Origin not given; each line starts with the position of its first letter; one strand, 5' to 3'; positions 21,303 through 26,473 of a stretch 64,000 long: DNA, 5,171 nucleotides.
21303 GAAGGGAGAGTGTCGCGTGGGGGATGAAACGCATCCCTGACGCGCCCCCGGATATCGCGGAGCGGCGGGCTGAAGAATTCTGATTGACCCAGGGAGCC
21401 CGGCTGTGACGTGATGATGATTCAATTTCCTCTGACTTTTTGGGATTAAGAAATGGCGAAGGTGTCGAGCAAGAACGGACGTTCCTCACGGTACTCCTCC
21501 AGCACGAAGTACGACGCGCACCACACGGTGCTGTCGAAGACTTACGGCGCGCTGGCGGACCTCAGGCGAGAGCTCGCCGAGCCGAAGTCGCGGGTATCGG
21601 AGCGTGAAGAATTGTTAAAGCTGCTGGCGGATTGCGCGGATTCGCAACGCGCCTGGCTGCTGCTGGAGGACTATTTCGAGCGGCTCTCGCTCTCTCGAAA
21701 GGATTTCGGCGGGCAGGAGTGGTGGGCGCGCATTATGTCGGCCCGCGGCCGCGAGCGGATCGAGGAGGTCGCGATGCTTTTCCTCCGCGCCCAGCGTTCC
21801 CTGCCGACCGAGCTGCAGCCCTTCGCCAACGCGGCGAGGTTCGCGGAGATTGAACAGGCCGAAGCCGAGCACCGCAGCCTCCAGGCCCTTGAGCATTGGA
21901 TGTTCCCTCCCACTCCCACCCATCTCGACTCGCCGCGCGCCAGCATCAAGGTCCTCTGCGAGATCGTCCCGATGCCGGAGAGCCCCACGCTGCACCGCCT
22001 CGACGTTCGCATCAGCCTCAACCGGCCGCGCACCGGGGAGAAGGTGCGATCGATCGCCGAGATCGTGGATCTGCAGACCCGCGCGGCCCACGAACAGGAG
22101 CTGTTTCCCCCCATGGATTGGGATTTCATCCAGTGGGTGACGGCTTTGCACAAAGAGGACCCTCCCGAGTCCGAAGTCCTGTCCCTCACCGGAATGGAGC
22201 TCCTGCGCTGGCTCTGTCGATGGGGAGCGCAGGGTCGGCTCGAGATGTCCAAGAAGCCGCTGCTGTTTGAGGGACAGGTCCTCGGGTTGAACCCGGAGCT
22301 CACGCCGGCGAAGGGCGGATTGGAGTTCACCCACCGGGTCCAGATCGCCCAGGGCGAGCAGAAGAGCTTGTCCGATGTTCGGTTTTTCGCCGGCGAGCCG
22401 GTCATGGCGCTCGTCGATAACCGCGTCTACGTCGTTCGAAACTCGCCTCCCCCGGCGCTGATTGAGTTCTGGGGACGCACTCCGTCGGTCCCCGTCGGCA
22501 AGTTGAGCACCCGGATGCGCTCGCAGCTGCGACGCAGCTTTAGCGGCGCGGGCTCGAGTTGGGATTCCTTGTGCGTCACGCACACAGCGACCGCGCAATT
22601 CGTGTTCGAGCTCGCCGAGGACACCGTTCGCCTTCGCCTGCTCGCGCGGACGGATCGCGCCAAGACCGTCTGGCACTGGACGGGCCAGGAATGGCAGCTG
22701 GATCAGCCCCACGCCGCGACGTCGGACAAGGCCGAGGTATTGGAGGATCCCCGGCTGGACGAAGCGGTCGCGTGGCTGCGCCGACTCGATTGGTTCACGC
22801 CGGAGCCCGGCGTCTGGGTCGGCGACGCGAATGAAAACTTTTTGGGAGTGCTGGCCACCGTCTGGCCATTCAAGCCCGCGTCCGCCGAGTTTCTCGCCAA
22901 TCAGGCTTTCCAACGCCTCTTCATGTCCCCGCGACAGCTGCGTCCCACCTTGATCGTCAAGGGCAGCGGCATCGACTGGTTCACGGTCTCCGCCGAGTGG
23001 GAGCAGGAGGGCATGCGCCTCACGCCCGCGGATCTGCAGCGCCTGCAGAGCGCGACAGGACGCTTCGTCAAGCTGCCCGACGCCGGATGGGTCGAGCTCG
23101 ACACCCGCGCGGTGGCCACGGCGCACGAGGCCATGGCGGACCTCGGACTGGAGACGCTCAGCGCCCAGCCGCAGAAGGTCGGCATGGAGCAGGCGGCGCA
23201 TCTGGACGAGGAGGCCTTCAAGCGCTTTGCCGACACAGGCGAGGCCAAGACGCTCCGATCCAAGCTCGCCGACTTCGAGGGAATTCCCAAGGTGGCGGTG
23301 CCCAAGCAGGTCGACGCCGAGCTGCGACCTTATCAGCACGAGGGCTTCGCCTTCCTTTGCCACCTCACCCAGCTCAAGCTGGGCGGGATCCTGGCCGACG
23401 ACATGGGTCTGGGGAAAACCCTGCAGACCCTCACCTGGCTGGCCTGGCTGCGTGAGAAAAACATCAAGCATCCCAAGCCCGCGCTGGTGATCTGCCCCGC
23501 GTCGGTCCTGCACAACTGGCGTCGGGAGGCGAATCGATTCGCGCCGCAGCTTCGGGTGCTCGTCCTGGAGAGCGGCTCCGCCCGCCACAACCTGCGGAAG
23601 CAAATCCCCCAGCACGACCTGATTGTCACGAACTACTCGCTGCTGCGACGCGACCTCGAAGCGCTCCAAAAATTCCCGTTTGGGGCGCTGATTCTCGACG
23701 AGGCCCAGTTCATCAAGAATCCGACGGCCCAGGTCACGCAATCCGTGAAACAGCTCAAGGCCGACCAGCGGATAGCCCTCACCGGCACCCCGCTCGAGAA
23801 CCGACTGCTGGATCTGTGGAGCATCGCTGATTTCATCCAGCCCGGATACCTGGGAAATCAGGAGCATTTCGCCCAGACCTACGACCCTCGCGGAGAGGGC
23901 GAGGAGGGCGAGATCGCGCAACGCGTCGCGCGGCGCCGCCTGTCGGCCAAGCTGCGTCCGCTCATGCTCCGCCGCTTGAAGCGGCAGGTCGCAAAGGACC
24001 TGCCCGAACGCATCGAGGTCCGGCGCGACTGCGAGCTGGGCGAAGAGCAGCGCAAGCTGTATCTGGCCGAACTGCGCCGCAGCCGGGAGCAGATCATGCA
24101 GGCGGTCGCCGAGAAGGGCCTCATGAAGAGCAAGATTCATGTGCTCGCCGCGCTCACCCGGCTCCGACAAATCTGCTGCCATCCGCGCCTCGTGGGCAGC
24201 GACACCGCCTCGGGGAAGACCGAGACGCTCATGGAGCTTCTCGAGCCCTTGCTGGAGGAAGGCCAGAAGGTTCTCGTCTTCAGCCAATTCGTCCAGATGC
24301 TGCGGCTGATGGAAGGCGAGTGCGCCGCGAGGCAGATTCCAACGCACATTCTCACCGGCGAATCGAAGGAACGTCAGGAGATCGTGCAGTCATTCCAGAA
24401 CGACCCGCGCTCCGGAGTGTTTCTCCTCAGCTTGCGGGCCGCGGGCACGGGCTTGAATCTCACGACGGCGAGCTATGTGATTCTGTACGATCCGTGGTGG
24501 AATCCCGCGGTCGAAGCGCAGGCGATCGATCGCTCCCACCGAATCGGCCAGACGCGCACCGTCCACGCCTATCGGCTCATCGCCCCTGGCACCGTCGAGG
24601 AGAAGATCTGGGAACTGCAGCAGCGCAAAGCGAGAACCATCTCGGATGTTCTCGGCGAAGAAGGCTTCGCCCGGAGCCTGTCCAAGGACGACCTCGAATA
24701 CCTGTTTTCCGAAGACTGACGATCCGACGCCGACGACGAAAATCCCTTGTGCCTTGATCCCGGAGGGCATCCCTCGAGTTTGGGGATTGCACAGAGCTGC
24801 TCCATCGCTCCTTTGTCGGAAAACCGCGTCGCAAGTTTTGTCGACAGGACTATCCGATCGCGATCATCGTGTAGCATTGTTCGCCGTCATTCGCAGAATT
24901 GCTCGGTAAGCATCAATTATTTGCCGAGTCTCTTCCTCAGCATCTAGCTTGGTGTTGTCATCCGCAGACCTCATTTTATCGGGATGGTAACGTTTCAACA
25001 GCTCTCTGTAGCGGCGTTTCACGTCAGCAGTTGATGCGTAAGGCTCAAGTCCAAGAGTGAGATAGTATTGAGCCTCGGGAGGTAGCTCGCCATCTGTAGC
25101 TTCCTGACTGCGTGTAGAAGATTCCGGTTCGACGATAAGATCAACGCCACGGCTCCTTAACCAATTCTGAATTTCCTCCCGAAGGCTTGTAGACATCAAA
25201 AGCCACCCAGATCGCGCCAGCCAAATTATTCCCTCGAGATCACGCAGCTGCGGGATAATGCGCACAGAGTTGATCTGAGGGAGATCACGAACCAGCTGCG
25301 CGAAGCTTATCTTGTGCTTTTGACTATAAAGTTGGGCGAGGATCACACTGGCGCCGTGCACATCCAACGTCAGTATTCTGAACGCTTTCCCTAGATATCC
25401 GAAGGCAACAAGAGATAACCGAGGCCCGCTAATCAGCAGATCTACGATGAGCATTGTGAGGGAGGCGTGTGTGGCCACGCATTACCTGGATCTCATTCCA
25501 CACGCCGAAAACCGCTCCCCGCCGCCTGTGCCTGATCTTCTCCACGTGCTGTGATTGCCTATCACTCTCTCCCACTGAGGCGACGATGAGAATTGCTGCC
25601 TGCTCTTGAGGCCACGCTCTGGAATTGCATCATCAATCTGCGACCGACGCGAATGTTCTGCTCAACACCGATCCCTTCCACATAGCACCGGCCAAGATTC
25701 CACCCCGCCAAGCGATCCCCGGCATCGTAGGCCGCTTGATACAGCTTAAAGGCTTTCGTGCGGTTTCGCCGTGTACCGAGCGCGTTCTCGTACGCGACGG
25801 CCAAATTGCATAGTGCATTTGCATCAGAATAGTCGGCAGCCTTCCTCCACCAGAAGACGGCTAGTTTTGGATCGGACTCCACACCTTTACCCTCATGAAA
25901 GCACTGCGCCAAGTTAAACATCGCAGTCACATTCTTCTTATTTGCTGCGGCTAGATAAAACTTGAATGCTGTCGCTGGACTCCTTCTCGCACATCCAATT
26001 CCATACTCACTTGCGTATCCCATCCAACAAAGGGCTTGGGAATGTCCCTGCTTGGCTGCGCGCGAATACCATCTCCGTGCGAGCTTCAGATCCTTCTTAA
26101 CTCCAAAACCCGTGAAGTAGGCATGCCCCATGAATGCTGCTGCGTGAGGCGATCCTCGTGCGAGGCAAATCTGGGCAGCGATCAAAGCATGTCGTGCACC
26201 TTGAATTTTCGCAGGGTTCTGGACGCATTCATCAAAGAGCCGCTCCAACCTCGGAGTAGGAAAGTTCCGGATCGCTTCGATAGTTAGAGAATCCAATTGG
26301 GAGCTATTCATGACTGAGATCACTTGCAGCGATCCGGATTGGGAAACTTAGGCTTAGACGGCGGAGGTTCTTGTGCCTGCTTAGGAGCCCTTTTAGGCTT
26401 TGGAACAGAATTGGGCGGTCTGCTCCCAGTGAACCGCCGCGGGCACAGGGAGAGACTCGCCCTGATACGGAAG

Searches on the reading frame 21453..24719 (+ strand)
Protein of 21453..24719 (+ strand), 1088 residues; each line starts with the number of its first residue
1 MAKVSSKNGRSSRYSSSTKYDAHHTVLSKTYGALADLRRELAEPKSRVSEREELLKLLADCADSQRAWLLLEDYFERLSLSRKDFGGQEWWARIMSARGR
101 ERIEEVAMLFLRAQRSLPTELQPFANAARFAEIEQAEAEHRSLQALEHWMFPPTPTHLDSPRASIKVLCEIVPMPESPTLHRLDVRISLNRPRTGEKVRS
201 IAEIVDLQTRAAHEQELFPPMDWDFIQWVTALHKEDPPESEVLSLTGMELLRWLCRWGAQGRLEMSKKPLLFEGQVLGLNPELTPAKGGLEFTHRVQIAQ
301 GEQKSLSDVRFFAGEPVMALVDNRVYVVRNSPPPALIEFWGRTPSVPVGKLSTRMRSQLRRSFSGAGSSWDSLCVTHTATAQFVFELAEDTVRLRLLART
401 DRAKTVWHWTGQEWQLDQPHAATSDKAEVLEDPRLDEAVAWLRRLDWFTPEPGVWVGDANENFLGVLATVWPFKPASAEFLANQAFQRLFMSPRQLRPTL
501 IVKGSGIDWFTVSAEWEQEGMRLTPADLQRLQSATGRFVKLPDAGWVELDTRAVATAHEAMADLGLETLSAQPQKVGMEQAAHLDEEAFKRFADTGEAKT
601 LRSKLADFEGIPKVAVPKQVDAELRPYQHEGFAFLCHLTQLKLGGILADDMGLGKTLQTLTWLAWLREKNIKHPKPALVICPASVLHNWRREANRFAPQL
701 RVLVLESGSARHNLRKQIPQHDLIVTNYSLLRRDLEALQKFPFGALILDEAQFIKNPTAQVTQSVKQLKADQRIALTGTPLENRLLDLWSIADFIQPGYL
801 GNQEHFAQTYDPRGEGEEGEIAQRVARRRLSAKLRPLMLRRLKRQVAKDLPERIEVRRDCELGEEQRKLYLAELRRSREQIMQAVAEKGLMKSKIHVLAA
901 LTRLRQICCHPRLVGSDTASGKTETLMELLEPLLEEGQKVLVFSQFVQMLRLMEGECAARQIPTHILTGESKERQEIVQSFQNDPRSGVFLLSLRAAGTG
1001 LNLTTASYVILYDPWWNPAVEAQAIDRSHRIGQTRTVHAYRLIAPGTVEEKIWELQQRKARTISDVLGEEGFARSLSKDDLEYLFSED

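Call 28: search_protein_families(library=pfam, proteins=[window:21453-24719:+], max_evalue=0.001)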
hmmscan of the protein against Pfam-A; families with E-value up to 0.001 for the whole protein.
window:21453-24719:+ (1088 aa): 3 families
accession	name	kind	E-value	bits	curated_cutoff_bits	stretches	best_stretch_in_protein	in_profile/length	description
PF00176.29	SNF2-rel_dom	-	3.4e-67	227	24.9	1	627-913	1-290/290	SNF2-related domain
PF00271.37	Helicase_C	-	7.9e-22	78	23.5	1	922-1032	2-110/110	Helicase conserved C-terminal domain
PF00270.35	DEAD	-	1.6e-07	31.7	26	1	650-781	22-161/167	DEAD/DEAH box helicase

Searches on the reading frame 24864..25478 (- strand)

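Call 29: search_protein_families(library=pfam, proteins=[window:24864-25478:-], max_evalue=0.001)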
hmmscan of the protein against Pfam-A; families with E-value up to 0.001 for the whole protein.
window:24864-25478:- (204 aa): 1 family
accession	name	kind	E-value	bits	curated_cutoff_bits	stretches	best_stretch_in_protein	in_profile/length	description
PF00226.36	DnaJ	-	1.3e-10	41.7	27.8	1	137-193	1-52/63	DnaJ domain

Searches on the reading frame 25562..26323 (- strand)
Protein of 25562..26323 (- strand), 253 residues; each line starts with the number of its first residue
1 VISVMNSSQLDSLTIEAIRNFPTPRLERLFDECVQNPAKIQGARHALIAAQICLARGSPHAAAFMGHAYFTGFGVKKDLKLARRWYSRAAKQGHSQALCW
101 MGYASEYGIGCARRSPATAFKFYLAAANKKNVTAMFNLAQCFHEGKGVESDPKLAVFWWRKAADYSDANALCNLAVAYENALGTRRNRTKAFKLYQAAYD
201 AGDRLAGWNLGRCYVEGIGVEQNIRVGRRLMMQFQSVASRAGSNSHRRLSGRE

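Call 29: search_protein_families(library=pfam, proteins=[window:25562-26323:-], max_evalue=0.001)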
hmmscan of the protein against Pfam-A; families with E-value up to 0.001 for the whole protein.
window:25562-26323:- (253 aa): 1 family
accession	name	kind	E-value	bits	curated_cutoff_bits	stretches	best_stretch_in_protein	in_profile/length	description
PF08238.18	Sel1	-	6.7e-39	131.4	30.7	4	59-94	1-36/36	Sel1 repeat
